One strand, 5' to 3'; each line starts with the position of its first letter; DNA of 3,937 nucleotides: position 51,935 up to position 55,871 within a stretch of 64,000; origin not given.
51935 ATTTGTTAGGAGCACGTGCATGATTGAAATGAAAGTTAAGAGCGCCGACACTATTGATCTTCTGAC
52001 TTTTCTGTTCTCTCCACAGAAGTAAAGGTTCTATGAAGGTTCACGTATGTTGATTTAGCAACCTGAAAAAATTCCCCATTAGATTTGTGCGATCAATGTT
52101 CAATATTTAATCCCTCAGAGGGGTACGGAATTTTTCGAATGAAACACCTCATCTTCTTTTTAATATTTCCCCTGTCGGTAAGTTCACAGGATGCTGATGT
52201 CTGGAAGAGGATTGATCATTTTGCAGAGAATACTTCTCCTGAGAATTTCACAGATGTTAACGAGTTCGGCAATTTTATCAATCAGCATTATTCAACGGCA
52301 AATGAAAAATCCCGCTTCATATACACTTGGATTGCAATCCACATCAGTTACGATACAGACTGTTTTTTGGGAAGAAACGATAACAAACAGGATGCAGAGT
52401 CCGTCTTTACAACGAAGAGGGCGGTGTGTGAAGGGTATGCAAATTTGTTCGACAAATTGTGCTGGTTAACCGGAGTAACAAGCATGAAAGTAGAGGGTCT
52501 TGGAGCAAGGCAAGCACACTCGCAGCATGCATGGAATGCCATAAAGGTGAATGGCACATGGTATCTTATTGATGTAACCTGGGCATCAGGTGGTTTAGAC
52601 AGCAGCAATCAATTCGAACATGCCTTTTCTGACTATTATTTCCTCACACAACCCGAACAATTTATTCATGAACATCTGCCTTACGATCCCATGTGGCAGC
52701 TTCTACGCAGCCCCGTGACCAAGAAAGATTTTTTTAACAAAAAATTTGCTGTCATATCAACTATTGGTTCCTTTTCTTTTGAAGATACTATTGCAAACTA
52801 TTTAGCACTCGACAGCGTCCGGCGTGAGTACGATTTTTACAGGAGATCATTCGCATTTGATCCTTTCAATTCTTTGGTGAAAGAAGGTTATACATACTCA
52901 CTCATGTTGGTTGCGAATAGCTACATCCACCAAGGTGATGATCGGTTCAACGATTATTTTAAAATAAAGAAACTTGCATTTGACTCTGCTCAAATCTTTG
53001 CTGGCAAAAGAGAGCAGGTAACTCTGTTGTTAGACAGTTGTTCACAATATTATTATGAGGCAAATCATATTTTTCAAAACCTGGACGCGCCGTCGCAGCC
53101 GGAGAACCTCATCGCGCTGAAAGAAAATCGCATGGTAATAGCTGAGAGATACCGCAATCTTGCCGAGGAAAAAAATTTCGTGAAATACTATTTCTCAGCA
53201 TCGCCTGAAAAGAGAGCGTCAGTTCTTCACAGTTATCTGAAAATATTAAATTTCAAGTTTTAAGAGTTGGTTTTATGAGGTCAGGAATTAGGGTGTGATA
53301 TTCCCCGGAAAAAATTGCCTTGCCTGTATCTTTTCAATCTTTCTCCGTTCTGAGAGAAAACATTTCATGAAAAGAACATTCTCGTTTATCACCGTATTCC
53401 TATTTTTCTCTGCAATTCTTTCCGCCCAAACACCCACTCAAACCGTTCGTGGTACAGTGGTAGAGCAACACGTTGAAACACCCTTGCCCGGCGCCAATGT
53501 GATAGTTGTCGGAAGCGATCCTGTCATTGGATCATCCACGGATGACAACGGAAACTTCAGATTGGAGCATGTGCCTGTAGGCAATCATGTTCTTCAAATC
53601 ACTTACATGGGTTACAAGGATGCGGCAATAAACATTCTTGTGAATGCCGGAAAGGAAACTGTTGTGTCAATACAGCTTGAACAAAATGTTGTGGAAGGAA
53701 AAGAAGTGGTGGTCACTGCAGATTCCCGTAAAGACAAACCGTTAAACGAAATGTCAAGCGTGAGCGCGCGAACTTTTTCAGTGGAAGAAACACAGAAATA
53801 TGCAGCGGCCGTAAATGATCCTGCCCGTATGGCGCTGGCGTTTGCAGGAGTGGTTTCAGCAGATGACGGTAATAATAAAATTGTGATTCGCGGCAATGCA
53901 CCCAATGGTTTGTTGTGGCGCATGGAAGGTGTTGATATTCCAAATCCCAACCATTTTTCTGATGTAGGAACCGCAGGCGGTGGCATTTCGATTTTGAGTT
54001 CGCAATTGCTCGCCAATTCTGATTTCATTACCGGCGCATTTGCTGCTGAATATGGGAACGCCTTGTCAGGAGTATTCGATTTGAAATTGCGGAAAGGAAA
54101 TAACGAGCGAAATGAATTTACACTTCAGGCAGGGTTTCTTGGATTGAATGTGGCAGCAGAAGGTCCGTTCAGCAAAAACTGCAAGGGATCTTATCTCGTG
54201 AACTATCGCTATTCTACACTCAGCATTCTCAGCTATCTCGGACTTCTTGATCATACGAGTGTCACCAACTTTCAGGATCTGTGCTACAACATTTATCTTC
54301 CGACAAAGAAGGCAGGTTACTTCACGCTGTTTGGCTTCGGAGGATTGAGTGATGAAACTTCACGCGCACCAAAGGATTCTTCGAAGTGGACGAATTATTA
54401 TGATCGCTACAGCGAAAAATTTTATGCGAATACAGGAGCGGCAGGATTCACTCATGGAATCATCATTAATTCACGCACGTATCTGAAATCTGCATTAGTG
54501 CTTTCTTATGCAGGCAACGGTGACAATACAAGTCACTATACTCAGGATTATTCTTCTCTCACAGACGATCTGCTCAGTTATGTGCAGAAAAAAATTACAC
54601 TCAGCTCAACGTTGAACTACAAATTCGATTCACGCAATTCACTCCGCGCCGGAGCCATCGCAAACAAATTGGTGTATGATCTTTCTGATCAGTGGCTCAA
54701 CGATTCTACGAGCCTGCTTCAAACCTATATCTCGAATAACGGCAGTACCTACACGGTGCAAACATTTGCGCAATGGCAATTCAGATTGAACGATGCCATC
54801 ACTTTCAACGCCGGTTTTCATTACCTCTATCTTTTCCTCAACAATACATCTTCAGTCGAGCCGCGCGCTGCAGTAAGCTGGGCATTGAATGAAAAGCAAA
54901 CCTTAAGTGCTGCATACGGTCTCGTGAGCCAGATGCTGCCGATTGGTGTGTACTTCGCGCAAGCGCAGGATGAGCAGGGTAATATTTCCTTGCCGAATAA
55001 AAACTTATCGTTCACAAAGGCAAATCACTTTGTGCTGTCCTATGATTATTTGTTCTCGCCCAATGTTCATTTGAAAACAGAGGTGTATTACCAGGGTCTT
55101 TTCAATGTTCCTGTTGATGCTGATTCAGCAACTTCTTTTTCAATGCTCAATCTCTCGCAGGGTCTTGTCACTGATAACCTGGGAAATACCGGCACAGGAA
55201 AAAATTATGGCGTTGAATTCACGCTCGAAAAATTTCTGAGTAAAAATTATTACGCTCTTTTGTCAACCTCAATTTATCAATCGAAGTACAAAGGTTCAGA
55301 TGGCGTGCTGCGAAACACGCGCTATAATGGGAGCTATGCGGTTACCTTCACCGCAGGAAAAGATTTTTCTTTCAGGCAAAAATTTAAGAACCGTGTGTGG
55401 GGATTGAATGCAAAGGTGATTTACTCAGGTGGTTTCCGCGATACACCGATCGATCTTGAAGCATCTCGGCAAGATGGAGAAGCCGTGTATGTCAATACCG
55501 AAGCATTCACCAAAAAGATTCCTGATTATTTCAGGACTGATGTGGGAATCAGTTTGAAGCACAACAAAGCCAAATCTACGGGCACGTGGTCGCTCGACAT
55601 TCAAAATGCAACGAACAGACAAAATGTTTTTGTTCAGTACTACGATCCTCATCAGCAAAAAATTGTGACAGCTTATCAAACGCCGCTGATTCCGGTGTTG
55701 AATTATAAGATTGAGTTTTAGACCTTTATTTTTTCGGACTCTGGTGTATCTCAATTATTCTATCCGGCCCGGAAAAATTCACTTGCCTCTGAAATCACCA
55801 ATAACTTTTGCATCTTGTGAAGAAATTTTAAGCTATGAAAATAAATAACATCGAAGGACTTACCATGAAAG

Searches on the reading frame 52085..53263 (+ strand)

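Call 111: search_protein_families(library=pfam, proteins=[window:52085-53263:+], max_evalue=0.0001)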
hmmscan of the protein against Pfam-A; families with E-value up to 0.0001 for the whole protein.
window:52085-53263:+ (392 aa): 2 families
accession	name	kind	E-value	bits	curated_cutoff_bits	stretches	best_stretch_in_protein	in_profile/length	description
PF01841.26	Transglut_core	-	5.2e-11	43.2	23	1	69-163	11-107/108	Transglutaminase-like superfamily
PF04473.18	DUF553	-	3.3e-06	27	20.5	1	72-164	15-113/140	Transglutaminase-like domain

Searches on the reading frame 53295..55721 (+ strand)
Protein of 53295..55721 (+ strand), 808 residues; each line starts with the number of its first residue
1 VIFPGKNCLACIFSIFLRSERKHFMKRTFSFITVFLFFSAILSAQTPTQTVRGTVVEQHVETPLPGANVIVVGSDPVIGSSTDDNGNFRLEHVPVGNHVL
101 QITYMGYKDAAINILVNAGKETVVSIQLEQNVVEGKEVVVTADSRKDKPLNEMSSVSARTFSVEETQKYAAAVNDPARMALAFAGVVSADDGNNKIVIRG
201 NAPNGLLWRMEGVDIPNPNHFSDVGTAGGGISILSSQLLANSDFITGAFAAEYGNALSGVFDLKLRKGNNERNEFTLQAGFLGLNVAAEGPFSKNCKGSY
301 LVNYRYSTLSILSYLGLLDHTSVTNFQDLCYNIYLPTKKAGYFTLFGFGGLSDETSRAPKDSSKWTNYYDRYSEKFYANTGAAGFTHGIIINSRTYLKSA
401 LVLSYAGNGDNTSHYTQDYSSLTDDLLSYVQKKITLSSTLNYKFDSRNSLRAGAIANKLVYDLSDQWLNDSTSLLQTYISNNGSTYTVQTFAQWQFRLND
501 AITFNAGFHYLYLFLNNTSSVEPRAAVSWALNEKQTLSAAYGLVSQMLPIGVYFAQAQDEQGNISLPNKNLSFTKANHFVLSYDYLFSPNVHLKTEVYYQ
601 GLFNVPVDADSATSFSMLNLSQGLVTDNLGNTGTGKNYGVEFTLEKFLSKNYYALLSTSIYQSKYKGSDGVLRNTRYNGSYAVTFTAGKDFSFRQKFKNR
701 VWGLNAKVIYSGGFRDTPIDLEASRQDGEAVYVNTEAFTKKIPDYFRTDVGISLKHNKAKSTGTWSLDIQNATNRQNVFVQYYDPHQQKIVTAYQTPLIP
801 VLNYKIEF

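Call 111: search_protein_families(library=pfam, proteins=[window:53295-55721:+], max_evalue=0.0001)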
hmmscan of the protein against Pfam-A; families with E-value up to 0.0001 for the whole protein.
window:53295-55721:+ (808 aa): 3 families
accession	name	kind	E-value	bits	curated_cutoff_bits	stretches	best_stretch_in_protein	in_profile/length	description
PF13715.12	CarbopepD_reg_2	-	9.8e-19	67.6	32.2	1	51-140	1-88/88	CarboxypepD_reg-like domain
PF13620.12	CarboxypepD_reg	-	1.1e-15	58.1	32.3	1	50-129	1-82/82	Carboxypeptidase regulatory-like domain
PF00593.30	TonB_dep_Rec_b-barrel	-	5.6e-10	40.1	27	1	348-771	38-435/436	TonB dependent receptor-like, beta-barrel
